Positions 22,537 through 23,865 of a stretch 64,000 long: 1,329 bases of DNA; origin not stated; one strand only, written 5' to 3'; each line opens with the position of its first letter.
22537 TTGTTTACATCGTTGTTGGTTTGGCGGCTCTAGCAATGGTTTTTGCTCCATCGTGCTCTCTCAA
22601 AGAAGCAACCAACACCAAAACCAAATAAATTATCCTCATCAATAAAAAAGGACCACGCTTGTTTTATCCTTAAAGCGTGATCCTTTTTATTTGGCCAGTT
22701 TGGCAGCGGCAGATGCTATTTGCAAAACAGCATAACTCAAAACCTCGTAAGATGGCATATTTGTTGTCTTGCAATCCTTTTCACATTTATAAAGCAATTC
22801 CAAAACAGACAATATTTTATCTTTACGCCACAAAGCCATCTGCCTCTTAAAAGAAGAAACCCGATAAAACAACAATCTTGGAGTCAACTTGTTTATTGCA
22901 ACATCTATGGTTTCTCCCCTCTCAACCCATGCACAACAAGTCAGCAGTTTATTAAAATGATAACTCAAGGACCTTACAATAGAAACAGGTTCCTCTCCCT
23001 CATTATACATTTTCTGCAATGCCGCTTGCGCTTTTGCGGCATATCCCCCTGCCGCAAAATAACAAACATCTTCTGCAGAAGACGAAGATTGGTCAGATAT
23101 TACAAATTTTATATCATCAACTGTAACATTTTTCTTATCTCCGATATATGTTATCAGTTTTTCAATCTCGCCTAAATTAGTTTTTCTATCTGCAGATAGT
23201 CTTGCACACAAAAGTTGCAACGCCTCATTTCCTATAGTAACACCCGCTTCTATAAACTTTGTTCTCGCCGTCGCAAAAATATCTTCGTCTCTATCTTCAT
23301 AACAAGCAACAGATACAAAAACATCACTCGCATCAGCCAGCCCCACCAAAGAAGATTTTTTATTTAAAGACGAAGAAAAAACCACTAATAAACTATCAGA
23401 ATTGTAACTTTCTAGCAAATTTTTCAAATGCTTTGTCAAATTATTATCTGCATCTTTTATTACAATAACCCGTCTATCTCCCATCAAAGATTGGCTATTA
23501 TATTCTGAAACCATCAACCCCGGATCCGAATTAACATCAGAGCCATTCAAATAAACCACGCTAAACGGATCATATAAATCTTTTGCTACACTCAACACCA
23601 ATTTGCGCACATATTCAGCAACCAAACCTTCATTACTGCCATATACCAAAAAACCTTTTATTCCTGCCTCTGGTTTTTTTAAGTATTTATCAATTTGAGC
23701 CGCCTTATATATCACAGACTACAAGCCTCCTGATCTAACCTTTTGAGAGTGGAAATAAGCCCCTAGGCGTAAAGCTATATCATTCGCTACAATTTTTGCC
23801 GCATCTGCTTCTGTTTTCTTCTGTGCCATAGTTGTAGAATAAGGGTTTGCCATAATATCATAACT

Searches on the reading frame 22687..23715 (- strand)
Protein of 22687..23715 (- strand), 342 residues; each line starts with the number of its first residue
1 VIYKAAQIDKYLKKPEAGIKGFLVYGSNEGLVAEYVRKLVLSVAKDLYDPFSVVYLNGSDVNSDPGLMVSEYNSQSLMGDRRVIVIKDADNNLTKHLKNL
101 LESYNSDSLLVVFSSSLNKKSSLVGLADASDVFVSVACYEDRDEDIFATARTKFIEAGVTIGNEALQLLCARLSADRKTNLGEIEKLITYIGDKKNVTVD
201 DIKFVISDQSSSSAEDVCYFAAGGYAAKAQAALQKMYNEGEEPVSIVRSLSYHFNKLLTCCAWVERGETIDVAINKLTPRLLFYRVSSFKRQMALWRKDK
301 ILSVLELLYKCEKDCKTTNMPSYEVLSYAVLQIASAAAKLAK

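Call 59: search_protein_families(library=ncbifam, max_evalue=1e-30, proteins=[window:22687-23715:-])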
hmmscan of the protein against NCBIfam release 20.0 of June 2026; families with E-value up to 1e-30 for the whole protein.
window:22687-23715:- (342 aa): 2 families
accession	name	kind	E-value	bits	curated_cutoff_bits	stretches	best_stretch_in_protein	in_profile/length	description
TIGR01128.2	holA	equivalog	9e-52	176.4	80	1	22-333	2-316/316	DNA polymerase III subunit delta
NF005134.0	PRK06585.1-1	equivalog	3.9e-36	124.7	478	1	5-320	5-312/326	DNA polymerase III subunit delta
